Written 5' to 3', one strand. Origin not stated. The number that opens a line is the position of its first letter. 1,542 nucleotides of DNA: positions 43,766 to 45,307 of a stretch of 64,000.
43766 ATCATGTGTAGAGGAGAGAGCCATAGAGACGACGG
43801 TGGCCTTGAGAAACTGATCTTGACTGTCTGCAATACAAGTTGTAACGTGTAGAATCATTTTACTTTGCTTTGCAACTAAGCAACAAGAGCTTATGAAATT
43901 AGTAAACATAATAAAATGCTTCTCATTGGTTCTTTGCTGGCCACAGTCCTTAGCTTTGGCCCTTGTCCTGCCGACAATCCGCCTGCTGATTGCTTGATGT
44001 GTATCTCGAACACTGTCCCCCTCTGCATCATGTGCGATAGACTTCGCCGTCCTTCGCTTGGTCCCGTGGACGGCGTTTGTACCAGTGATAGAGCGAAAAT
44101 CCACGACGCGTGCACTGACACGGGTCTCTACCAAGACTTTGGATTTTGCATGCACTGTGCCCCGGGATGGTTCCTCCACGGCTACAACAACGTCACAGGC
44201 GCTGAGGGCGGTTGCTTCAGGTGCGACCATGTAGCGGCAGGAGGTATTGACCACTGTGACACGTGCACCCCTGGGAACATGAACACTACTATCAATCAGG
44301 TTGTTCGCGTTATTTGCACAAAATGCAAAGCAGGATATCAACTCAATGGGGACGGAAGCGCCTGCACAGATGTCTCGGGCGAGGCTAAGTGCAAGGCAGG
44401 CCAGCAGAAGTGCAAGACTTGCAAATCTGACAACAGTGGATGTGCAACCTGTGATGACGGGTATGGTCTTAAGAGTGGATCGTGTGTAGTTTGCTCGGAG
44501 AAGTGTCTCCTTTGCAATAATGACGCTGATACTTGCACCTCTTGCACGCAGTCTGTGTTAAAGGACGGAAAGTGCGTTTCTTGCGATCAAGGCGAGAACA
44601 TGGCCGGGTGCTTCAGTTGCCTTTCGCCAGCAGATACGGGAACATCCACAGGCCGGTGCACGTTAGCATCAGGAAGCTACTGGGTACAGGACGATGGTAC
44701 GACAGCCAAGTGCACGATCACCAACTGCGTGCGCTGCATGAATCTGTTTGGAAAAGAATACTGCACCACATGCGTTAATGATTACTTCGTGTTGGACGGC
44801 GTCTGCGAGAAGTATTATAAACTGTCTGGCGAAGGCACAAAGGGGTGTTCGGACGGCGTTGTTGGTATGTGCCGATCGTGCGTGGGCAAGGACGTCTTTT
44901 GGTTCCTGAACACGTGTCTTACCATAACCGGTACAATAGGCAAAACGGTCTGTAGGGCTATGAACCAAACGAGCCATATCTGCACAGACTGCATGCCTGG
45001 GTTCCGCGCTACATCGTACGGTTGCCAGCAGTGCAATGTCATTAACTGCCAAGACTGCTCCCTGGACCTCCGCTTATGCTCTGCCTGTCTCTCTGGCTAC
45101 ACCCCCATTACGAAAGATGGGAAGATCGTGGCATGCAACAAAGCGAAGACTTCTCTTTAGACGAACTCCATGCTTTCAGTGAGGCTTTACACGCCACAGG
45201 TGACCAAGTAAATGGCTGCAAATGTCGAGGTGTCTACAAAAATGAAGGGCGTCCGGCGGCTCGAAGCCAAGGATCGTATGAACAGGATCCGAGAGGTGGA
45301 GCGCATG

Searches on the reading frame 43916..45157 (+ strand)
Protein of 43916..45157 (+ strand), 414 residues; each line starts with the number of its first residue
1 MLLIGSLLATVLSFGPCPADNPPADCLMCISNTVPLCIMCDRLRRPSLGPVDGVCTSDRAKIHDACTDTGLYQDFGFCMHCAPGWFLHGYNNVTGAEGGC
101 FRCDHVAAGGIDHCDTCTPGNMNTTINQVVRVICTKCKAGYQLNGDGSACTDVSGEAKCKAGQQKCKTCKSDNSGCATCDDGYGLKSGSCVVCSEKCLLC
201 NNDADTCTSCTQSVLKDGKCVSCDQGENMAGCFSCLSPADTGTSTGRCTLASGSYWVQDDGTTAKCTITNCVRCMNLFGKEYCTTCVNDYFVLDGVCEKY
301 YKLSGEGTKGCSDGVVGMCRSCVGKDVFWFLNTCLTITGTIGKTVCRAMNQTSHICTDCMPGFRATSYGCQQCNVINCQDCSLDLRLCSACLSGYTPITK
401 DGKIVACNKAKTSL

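Call 41: list_cluster_members(proteins=[window:43916-45157:+, window:46086-47141:+, window:43078-43719:-])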
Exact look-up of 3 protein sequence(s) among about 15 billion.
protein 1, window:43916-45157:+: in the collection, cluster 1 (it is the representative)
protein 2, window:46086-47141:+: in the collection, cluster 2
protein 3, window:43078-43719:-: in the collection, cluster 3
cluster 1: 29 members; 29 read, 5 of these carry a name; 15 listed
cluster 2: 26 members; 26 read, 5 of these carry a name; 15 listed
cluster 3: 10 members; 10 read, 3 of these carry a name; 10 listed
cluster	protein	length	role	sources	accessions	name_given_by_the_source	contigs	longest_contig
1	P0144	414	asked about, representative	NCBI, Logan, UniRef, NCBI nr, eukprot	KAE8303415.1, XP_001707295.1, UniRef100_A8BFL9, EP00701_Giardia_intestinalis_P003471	High cysteine protein [Giardia duodenalis] | High cysteine protein n=1 Tax=Giardia intestinalis (strain ATCC 50803 / WB clone C6) ... | High cysteine protein [Giardia intestinalis]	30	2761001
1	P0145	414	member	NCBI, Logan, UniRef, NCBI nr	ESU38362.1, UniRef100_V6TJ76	Variant-specific surface protein [Giardia duodenalis] | Variant-specific surface protein n=1 Tax=Giardia intestinalis TaxID=5741 ... | Variant-specific surface protein [Giardia intestinalis]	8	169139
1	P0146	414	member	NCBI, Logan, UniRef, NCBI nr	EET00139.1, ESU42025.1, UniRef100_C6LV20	Variant-specific surface protein [Giardia duodenalis] | Variant-specific surface protein n=2 Tax=Giardia intestinalis TaxID=5741 ... | Variant-specific surface protein [Giardia intestinalis ATCC 50581]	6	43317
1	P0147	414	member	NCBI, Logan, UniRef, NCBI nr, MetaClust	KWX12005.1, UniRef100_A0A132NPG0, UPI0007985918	Variant-specific surface protein [Giardia duodenalis assemblage B] | Variant-specific surface protein n=1 Tax=Giardia duodenalis assemblage B TaxID=1394984 ... | Variant-specific surface protein [Giardia intestinalis assemblage B]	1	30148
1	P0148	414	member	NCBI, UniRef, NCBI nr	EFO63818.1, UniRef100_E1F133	Variant-specific surface protein [Giardia lamblia P15] | Variant-specific surface protein n=1 Tax=Giardia intestinalis (strain P15) TaxID=658858 ...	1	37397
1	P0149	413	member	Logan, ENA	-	-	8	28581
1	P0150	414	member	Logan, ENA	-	-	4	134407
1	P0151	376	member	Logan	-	-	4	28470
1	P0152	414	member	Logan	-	-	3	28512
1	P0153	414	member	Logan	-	-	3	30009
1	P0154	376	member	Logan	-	-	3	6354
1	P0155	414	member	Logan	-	-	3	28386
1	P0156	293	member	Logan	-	-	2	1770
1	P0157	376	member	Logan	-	-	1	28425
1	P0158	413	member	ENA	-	-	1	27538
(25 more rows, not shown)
